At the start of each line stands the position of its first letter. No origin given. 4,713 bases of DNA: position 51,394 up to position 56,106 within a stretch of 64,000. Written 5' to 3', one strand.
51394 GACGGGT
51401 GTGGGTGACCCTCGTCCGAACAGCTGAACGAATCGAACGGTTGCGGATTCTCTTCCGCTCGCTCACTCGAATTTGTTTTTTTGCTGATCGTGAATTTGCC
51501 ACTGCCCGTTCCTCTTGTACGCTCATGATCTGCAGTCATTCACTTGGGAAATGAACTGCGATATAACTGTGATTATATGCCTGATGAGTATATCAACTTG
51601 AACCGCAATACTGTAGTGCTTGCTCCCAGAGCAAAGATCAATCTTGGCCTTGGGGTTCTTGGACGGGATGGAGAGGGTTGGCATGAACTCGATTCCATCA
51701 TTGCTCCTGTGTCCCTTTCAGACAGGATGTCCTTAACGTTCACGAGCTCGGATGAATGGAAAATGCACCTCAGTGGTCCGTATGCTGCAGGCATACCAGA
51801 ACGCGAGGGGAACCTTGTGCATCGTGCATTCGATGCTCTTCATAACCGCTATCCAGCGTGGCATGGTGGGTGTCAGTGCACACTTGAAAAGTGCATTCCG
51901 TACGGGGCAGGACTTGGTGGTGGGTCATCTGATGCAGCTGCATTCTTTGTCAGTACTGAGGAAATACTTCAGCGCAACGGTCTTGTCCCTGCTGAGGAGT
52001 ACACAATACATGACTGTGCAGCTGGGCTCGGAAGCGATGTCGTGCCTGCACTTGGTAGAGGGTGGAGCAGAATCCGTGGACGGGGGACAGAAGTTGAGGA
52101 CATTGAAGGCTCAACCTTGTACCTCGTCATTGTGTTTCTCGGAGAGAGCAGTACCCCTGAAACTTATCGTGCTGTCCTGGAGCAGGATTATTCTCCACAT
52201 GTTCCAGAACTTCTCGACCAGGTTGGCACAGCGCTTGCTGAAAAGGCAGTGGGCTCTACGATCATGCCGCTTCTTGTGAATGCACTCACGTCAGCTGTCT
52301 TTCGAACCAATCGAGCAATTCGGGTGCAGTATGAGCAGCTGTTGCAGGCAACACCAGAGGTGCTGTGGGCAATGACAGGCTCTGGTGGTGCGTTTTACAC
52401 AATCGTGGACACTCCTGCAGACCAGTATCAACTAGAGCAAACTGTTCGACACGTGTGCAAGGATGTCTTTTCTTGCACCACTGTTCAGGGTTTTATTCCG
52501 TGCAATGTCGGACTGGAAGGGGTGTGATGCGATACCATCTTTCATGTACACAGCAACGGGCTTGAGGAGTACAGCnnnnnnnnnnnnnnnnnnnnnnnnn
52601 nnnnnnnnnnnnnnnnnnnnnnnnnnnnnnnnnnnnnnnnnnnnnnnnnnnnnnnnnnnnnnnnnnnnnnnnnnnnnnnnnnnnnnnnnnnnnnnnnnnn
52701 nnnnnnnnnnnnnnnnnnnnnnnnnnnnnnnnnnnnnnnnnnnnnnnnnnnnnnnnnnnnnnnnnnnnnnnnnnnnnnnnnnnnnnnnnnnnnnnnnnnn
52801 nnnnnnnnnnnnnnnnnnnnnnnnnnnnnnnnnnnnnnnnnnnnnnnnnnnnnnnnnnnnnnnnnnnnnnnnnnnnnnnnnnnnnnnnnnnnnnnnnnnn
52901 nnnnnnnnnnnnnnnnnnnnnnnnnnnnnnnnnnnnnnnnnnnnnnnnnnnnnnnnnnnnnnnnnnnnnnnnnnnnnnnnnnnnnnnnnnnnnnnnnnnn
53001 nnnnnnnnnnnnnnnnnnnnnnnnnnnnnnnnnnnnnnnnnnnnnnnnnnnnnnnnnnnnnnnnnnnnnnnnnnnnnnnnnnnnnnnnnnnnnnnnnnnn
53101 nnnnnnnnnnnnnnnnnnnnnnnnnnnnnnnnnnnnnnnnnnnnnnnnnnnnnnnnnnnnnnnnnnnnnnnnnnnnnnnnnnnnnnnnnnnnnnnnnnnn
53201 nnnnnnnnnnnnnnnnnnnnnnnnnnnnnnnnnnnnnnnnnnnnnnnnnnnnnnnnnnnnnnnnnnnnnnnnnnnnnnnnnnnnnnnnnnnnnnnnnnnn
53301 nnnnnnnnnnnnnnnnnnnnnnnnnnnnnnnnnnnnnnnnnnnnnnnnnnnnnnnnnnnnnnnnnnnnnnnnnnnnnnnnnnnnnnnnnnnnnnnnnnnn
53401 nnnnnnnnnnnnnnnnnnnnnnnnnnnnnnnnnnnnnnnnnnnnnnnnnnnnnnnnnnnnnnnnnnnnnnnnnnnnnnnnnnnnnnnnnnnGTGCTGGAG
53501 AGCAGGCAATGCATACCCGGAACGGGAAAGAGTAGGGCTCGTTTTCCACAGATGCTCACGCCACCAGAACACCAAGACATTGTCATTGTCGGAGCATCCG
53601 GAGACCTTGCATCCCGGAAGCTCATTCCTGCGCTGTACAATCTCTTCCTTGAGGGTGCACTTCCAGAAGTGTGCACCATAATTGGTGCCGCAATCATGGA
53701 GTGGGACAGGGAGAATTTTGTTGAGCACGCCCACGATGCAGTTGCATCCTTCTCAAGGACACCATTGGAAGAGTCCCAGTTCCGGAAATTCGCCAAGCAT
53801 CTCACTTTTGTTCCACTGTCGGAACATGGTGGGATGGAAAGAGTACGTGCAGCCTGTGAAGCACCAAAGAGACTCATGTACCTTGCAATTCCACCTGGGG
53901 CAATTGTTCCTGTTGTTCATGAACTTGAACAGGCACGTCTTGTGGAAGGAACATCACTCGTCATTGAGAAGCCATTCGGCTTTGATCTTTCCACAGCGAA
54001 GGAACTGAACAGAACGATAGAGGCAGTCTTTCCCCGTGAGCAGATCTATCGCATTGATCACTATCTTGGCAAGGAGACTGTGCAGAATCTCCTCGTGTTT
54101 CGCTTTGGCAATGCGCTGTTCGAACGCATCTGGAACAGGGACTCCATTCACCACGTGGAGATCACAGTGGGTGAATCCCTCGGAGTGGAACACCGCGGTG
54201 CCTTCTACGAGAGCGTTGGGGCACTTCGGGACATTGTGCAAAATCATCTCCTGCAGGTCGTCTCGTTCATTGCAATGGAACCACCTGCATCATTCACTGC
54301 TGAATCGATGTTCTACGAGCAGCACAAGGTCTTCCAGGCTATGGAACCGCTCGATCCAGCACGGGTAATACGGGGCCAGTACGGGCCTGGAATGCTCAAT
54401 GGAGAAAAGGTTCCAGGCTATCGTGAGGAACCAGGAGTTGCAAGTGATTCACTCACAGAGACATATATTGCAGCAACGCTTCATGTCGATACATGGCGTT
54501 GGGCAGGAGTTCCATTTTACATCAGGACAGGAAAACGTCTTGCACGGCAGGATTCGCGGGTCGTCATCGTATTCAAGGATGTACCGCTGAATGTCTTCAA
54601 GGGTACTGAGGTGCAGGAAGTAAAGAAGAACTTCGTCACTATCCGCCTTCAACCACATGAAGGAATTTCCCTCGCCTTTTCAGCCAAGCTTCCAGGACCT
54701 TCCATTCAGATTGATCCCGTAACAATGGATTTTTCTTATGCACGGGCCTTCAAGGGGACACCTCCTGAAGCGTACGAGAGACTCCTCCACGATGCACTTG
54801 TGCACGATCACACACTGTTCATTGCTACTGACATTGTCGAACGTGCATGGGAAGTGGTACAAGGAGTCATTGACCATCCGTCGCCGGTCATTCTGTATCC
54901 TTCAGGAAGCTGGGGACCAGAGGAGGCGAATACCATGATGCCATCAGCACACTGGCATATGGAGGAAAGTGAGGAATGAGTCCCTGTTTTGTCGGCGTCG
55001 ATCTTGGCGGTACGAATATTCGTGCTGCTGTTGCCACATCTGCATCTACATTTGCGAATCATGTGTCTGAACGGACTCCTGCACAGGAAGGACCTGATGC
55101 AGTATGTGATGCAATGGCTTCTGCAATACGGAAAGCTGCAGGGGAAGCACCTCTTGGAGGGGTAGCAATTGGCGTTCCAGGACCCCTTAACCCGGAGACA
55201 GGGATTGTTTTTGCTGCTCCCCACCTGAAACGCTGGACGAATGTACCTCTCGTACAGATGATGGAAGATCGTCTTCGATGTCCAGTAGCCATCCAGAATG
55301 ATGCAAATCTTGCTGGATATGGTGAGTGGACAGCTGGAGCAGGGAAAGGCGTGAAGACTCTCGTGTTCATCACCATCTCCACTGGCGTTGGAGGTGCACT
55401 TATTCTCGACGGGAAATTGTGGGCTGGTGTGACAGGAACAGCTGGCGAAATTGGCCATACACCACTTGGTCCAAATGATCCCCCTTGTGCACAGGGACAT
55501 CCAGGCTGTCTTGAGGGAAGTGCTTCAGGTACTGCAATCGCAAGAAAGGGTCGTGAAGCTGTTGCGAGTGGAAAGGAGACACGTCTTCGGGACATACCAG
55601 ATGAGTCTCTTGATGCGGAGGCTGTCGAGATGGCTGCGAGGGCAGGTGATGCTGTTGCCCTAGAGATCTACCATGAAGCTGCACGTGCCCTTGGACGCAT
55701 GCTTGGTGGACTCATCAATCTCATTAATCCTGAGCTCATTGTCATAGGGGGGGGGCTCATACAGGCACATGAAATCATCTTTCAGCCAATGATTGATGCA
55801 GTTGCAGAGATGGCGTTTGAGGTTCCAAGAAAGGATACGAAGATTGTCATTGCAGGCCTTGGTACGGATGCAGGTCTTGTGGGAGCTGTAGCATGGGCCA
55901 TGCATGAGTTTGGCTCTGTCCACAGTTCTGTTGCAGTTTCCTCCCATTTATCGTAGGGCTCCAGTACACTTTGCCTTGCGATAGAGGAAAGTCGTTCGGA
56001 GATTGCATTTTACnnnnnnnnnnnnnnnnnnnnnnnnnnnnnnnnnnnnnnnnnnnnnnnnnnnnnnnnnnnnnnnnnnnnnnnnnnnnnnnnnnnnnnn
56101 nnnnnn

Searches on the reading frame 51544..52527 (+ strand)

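Call 49: search_protein_families(library=pfam, proteins=[window:51544-52527:+], max_evalue=0.0001)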
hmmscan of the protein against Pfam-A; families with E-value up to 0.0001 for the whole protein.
window:51544-52527:+ (327 aa): 1 family
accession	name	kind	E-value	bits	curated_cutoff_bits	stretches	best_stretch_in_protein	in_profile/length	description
PF00288.32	GHMP_kinases_N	-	1.7e-08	35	22.3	1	90-145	1-53/87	GHMP kinases N terminal domain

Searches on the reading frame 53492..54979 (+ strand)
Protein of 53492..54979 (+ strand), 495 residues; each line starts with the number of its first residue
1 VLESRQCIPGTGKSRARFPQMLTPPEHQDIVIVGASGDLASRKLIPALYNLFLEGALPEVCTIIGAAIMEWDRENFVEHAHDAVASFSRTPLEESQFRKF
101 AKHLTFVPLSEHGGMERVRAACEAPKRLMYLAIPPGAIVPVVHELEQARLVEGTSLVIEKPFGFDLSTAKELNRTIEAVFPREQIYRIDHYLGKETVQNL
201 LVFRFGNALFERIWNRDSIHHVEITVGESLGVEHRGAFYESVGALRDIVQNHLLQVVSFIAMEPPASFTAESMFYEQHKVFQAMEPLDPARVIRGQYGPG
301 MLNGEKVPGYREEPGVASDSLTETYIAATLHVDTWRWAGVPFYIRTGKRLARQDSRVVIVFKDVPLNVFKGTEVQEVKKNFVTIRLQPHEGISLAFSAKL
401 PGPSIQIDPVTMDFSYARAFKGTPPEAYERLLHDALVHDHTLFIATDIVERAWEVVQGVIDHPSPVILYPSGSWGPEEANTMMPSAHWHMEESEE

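Call 49: search_protein_families(library=pfam, proteins=[window:53492-54979:+], max_evalue=0.0001)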
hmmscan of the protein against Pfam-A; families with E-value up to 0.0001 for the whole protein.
window:53492-54979:+ (495 aa): 2 families
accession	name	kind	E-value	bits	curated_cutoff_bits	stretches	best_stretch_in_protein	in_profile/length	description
PF02781.21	G6PD_C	-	4.1e-108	361.4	27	1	201-486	1-291/296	Glucose-6-phosphate dehydrogenase, C-terminal domain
PF00479.28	G6PD_N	-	1.3e-48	166.5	22.1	1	31-199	1-183/183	Glucose-6-phosphate dehydrogenase, NAD binding domain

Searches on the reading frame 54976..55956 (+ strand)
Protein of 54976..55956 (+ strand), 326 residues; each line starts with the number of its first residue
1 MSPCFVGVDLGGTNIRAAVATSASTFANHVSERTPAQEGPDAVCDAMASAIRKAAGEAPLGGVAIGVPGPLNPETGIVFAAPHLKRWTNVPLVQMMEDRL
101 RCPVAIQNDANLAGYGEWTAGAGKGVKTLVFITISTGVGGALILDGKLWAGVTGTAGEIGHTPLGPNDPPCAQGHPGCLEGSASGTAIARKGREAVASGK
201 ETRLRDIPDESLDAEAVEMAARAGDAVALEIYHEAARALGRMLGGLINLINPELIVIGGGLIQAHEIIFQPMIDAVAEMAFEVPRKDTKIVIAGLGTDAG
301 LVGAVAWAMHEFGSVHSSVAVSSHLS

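Call 49: search_protein_families(library=pfam, proteins=[window:54976-55956:+], max_evalue=0.0001)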
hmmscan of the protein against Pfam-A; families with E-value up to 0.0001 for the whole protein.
window:54976-55956:+ (326 aa): 1 family
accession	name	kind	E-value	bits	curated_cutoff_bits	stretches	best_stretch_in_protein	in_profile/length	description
PF00480.26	ROK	-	4.5e-72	243.5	22.9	1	6-309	2-292/294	ROK family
